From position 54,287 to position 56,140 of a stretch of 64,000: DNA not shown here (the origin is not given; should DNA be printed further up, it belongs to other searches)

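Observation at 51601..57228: Coupled HPrK-like / radical-SAM-SPASM / amidohydrolase-HAD cassette sharing a divergent promoter with two tandem methyltransferases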

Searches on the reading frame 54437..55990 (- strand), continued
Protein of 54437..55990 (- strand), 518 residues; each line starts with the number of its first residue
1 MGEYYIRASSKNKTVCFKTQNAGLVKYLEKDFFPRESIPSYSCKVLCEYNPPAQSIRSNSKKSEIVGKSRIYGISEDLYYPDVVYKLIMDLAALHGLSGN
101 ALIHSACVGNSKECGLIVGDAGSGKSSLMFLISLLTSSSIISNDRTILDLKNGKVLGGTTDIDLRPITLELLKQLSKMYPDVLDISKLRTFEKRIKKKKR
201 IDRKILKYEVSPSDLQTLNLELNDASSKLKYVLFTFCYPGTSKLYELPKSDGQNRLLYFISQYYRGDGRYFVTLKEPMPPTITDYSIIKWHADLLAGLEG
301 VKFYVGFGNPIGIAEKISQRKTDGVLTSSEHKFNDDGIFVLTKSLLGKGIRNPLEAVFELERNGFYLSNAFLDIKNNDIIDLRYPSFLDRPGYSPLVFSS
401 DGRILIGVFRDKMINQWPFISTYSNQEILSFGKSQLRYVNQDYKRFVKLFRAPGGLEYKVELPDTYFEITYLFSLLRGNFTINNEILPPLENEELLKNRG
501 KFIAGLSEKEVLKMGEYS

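Call 38: search_solved_structures(query=L001:3419-4078:+, max_evalue=0.1, show_alignments=3)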
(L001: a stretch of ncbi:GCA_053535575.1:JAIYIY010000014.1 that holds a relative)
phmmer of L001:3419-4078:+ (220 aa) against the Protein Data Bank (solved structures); distinct sequences matched with E-value up to 0.1: 20.
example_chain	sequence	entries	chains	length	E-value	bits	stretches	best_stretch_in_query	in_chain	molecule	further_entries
2yy6_A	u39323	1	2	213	3.5e-05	26.9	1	58-192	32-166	phosphoglycolate phosphatase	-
2nyv_A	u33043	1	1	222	3.9e-05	26.7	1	58-192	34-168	Phosphoglycolate phosphatase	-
7qnm_A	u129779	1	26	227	0.00044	23.2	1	116-187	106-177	(S)-2-haloacid dehalogenase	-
7arp_A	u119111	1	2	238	0.00051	23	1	116-187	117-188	(S)-2-haloacid dehalogenase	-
7asz_A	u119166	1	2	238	0.00057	22.9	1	116-187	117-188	(S)-2-haloacid dehalogenase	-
3kzx_A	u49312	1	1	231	0.00061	22.8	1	107-190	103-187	HAD-superfamily hydrolase, subfamily IA, variant 1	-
3qnm_A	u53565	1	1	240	0.0029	20.6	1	18-193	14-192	Haloacid dehalogenase-like hydrolase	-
2hoq_A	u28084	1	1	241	0.0034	20.3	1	76-192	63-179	Putative HAD-hydrolase PH1655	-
1x42_A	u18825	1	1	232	0.0058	19.6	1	11-196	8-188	hypothetical protein PH0459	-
8bp1_A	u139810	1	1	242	0.0062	19.5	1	15-198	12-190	BHMeHis1.0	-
6z1k_A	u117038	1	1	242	0.0063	19.5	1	15-198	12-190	BH32.6 protein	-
6q7q_A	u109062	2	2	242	0.0077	19.2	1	19-198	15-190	OE1.3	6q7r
7o1d_A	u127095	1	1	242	0.013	18.5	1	38-198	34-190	BH32.7 protein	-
6q7p_A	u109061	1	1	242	0.013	18.5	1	20-198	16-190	OE1.2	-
3u26_A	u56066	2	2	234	0.059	16.3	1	46-196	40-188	PF00702 domain protein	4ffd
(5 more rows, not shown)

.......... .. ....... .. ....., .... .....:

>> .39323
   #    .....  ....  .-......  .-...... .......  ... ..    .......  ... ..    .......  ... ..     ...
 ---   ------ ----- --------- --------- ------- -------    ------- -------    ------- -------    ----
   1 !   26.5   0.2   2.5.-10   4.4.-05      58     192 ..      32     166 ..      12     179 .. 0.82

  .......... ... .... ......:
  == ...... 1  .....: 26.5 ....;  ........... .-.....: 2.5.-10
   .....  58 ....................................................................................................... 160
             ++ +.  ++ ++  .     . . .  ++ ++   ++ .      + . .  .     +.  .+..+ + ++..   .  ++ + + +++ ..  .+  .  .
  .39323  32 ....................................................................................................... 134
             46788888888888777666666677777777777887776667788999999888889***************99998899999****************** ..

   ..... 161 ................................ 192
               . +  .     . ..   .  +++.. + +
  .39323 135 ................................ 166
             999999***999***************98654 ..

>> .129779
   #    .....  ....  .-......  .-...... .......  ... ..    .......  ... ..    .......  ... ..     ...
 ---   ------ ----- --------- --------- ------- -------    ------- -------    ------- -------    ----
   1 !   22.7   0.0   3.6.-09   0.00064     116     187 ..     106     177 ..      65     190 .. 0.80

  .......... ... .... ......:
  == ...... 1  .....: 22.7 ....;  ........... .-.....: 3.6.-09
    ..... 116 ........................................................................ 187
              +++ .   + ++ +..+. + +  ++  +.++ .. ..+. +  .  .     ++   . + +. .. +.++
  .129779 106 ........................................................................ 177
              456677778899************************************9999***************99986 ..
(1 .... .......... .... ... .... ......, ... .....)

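Call 42: search_solved_structures(query=A3, max_evalue=1, show_alignments=2)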
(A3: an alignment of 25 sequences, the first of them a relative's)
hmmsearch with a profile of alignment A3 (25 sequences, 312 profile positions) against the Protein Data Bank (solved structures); distinct sequences matched with E-value up to 1: 302 (the best 60 are shown).
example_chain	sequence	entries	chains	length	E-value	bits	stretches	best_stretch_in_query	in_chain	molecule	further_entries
5vc7_A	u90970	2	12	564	1.5e-07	34.2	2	117-147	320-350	VCP-like ATPase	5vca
5g4g_A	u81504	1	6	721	3.4e-07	33.1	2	117-147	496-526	VCP-LIKE ATPASE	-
5g4f_A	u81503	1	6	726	3.5e-07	33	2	117-147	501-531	VCP-LIKE ATPASE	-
9m4n_A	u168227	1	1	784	2.8e-06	30.1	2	117-147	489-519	Cell division control protein 48 homolog A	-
9m3v_A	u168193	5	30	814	2.9e-06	30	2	117-147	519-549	Cell division control protein 48 homolog A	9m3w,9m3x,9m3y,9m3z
9d2f_A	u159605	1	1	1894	3.7e-06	29.7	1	120-160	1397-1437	Adenylate kinase 9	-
6i27_A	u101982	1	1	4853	6.8e-06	28.8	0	110-146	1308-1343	Midasin,Midasin,Midasin,Midasin,Midasin,Midasin,Midasin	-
6i26_A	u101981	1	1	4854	6.8e-06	28.8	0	110-146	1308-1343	Midasin,Midasin,Midasin,Midasin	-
7swl_A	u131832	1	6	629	2.7e-05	26.8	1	118-147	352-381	Rix7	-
7wub_C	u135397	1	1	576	2.8e-05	26.8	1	117-147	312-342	Transitional endoplasmic reticulum ATPase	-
7wub_D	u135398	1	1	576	2.8e-05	26.8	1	117-147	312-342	Transitional endoplasmic reticulum ATPase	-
1jb1_A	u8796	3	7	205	2.9e-05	26.7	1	107-159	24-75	HPRK PROTEIN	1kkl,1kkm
2qmh_A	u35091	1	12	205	2.9e-05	26.7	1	107-159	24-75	HPr kinase/phosphorylase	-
6mck_A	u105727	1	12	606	3.2e-05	26.6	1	117-147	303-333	Transitional endoplasmic reticulum ATPase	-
6oa9_A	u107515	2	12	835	3.2e-05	26.6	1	117-147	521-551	Cell division control protein 48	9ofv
1ko7_A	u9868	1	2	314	7.6e-05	25.4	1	97-151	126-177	Hpr kinase/phosphatase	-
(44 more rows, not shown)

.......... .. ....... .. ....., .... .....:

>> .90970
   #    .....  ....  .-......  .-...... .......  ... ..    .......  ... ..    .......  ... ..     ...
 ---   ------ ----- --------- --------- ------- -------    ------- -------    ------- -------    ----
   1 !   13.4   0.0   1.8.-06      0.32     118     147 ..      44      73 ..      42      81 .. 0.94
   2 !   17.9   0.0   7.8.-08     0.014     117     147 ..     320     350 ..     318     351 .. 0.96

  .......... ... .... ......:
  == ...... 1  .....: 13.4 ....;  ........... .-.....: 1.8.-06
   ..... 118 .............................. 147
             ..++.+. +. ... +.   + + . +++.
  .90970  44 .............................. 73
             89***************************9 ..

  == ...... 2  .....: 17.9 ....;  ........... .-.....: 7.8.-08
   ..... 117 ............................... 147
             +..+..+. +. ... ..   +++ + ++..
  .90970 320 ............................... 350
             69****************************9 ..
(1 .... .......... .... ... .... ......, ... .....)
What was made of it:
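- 55031..55990 (-): HPrK-like domain (aa 1 to about 320). Carries His104, Walker A G119-S126 and the SNDRT motif (aa 142-146). The PDB profile search hits HPrK/P entries 1jb1 and 1ko7 at E 3e-5 to 8e-5 (call 42).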

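Call 46: find_related_loci(query=A4, collection=genome_contigs, flank=8000)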
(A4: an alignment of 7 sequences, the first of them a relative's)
Query A4 (315 aa) in genome_contigs; peptide patterns used: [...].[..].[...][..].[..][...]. (x = any residue, [..] = any of these).
134 stretches matched a pattern; 17 encode a relative of the query (tblastn E <= 1e-3); 17 distinct loci.
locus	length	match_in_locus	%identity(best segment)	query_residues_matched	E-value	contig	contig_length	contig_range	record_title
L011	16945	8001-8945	100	1-315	0e+0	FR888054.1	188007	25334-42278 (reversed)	Clostridium sp. CAG:343 genomic scaffold, scf16, whole genome shotgun sequence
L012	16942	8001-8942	89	1-314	0e+0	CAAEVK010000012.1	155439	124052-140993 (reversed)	MAG TPA_asm: Clostridia bacterium, isolate HGM13623, WGS project CAAEVK010000000 data, contig: ERS608607_34_k95_17404, w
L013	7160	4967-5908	89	1-314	0e+0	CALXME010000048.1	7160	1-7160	MAG: uncultured Clostridia bacterium isolate BRZ_RS__bin5 genome assembly, contig: BRZ_RS__NODE_15317_length_7160_cov_8.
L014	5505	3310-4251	88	1-314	0e+0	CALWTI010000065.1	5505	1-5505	MAG: uncultured Clostridia bacterium isolate BRZ_FE__bin27 genome assembly, contig: BRZ_FE__NODE_17007_length_5505_cov_1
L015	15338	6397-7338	88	1-314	0e+0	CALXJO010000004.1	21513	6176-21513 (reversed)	MAG: uncultured Clostridia bacterium isolate BRZ_HV__bin53 genome assembly, contig: BRZ_HV__NODE_1826_length_21513_cov_8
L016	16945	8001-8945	83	1-315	0e+0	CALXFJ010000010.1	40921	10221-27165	MAG: uncultured Clostridia bacterium isolate BRZ_HH__bin58 genome assembly, contig: BRZ_HH__NODE_1087_length_40921_cov_2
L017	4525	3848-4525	89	1-226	3e-141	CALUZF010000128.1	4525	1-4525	MAG: Candidatus Gastranaerophilales bacterium isolate BRZ_SF__bin21 genome assembly, contig: BRZ_SF__NODE_31303_length_4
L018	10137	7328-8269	89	1-314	0e+0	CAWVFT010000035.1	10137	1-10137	MAG: Bacillota bacterium isolate metabat2_XCR1_HOM_7857_bwa.20 MAG genome assembly, contig: k87_796199, whole genome sho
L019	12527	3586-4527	57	1-312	1e-121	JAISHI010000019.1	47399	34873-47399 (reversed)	MAG: Christensenellaceae bacterium isolate Hm464_bin17 k119_360207, whole genome shotgun sequence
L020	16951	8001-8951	50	1-312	3e-108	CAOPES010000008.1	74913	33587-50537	MAG TPA_asm: uncultured Clostridia bacterium isolate MGBC161913 genome assembly, contig: MGBC161913.8, whole genome shot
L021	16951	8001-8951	46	1-312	4e-100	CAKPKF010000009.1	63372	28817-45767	MAG: uncultured Clostridia bacterium isolate REFINED_METABAT215_TOP10_CONTIGS_1500_ASSEMBLY_K77_MERGED__Hadza_MoBio_hadz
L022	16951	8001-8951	45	1-312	1e-95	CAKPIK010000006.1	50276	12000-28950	MAG: uncultured Clostridia bacterium isolate REFINED_METABAT215_TOP10_CONTIGS_1500_ASSEMBLY_K77_MERGED__Hadza_MoBio_hadz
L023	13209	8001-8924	47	12-312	6e-89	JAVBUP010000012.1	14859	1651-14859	MAG: Coprobacillaceae bacterium isolate EPI_MAG_00282 c_000003728221, whole genome shotgun sequence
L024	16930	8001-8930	46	11-314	2e-84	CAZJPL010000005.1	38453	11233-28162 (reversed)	MAG TPA_asm: uncultured Anaeroplasmataceae bacterium isolate SRP141132_co4_122 genome assembly, contig: NODE_734_length_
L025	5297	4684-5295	61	1-202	4e-82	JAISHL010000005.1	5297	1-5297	MAG: Candidatus Nomurabacteria bacterium isolate Hm464_bin174 k119_1200667, whole genome shotgun sequence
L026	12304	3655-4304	67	56-314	7e-55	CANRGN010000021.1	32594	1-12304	MAG: uncultured Clostridia bacterium isolate Lapin-022__bin27 genome assembly, contig: Lapin-022__NODE_1279_length_32594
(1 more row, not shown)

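Call 50: search_protein_families(library=pfam, proteins=[L011:3980-4885:+, L011:4872-5582:+, L011:5588-6721:+, L011:6734-7975:+, L011:8963-9337:+, L011:9343-10002:+, L011:10799-11548:+, L011:11605-12897:+], max_evalue=0.001)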
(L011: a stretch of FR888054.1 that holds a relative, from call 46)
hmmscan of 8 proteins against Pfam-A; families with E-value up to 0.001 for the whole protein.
L011:3980-4885:+ (302 aa): 1 family
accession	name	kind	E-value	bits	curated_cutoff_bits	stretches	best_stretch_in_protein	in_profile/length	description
PF02811.25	PHP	-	1.3e-07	32.5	26.4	1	3-68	1-66/164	PHP domain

L011:4872-5582:+ (237 aa): 0 families

L011:5588-6721:+ (378 aa): 3 families
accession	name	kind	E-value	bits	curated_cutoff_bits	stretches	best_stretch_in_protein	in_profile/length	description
PF04055.27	Radical_SAM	-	1e-15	58.8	29.5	1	17-165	3-151/166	Radical SAM superfamily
PF13353.11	Fer4_12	-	1.7e-10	41.7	22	1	19-135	13-124/137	4Fe-4S single cluster domain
PF13186.11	SPASM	-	5.7e-09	36.6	21.5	1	253-311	8-67/67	Iron-sulfur cluster-binding domain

L011:6734-7975:+ (414 aa): 2 families
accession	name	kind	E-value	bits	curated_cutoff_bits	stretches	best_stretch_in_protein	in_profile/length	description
PF01979.26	Amidohydro_1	-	5.9e-36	124.9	25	1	52-382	1-344/345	Amidohydrolase family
PF07969.17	Amidohydro_3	-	4.7e-07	30.1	29.7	1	275-383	359-471/472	Amidohydrolase family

L011:8963-9337:+ (125 aa): 1 family
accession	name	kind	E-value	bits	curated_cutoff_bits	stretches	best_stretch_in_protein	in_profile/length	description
PF00719.24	Pyrophosphatase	-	9.5e-09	35.7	23.5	1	31-111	32-115/153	Inorganic pyrophosphatase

L011:9343-10002:+ (220 aa): 2 families
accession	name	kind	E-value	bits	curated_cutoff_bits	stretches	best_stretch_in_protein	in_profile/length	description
PF13419.12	HAD_2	-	1.8e-14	54.7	23.8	1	7-187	2-177/178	Haloacid dehalogenase-like hydrolase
PF00702.32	Hydrolase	-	1.5e-08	35.7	26.4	1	5-177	3-186/191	haloacid dehalogenase-like hydrolase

L011:10799-11548:+ (250 aa): 1 family
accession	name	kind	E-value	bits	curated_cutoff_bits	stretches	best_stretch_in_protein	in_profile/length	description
PF01520.23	Amidase_3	-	2.4e-46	158.4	27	1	60-245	1-173/174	N-acetylmuramoyl-L-alanine amidase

L011:11605-12897:+ (431 aa): 1 family
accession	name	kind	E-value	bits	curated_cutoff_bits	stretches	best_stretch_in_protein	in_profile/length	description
PF05625.17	PAXNEB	-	0.00069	19.2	28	0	34-139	101-190/366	PAXNEB protein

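Call 51: search_protein_families(library=pfam, proteins=[L024:4254-6185:+, L024:6267-7940:+, L024:9021-9659:+, L024:9653-10573:+, L024:10588-11403:+, L021:4779-7226:+, L021:7335-7871:+, L021:9290-11242:+, L021:11402-11776:+], max_evalue=0.001)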
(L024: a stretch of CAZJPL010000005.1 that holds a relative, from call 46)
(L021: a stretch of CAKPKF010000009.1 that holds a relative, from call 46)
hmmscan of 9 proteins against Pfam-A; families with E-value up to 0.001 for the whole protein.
L024:4254-6185:+ (644 aa): 2 families
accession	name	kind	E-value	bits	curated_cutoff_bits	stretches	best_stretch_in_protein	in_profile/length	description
PF00122.25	E1-E2_ATPase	-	1.2e-45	155.7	28.1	1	119-302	3-180/181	E1-E2 ATPase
PF00702.32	Hydrolase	-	3e-28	100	26.4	1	322-528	4-190/191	haloacid dehalogenase-like hydrolase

L024:6267-7940:+ (558 aa): 9 families
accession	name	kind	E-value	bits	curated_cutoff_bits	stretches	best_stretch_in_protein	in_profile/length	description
PF07992.20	Pyr_redox_2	-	2.5e-57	195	26.1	1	2-303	2-289/291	Pyridine nucleotide-disulphide oxidoreductase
PF00581.25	Rhodanese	-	6.3e-18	65.5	22.2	1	455-537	4-97/102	Rhodanese-like domain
PF00070.33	Pyr_redox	-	3e-16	60.1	22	1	151-220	2-71/82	Pyridine nucleotide-disulphide oxidoreductase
PF02852.28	Pyr_redox_dim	-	3.1e-11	43.9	25.3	1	329-428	5-104/110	Pyridine nucleotide-disulphide oxidoreductase, dimerisation domain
PF03486.20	HI0933_like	-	4e-11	43.3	50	0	191-251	111-173/244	HI0933-like protein Rossmann domain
PF01266.30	DAO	-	7.1e-10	39.4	27.9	1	150-180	1-31/353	FAD dependent oxidoreductase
PF13738.12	Pyr_redox_3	-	2.4e-08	34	30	1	66-279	90-305/305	Pyridine nucleotide-disulphide oxidoreductase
PF13450.12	NAD_binding_8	-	5.5e-08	33.4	21.9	0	5-37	1-31/68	NAD(P)-binding Rossmann-like domain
PF13454.12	NAD_binding_9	-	3e-05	24.5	21.8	0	5-67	2-69/155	FAD-NAD(P)-binding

L024:9021-9659:+ (213 aa): 2 families
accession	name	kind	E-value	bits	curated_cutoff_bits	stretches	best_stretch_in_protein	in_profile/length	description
PF02223.23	Thymidylate_kin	-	8e-54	182.6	27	1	11-196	1-181/185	Thymidylate kinase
PF13521.12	AAA_28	-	1.1e-08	35.9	27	1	9-141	2-120/164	AAA domain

L024:9653-10573:+ (307 aa): 1 family
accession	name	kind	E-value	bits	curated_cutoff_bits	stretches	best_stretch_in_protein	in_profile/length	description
PF13177.12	DNA_pol3_delta2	-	2.6e-35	122.2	27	1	7-160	3-159/161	DNA polymerase III, delta subunit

L024:10588-11403:+ (272 aa): 1 family
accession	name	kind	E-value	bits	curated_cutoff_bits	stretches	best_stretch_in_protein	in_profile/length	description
PF04468.17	PSP1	-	4.2e-30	104.3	27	1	58-143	1-86/86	PSP1 C-terminal conserved region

L021:4779-7226:+ (816 aa): 3 families
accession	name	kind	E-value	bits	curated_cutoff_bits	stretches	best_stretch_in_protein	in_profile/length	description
PF00962.28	A_deaminase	-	2e-21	76.8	27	1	670-815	159-309/330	Adenosine deaminase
PF04055.27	Radical_SAM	-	1e-07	32.7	29.5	1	42-146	2-110/166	Radical SAM superfamily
PF13353.11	Fer4_12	-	6e-05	23.8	22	1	35-144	3-112/137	4Fe-4S single cluster domain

L021:7335-7871:+ (179 aa): 1 family
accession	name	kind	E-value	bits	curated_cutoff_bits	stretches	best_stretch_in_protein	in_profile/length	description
PF00293.34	NUDIX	-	2.5e-20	73.3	21.1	1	29-151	2-127/134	NUDIX domain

L021:9290-11242:+ (651 aa): 6 families
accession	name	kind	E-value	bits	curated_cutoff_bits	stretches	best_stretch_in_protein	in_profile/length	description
PF17757.6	UvrB_inter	-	3.4e-32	110.9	22.9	1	156-246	1-91/91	UvrB interaction domain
PF12344.14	UvrB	-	6.9e-22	77.5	27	1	549-591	1-43/43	Ultra-violet resistance protein B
PF00271.37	Helicase_C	-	1.4e-21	77.3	23.5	1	429-542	3-109/110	Helicase conserved C-terminal domain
PF04851.21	ResIII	-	8.7e-13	48.9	22.5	1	8-89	2-84/164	Type III restriction enzyme, res subunit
PF02151.25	UVR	-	4.9e-09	36.1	21.5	1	618-649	4-35/36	UvrB/uvrC motif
PF00270.35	DEAD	-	2.9e-07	30.8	26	1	13-110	3-103/167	DEAD/DEAH box helicase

L021:11402-11776:+ (125 aa): 1 family
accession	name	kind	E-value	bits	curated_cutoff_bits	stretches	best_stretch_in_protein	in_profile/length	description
PF01456.22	Mucin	-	0.00055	20.4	34.7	1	4-87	3-90/143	Mucin-like glycoprotein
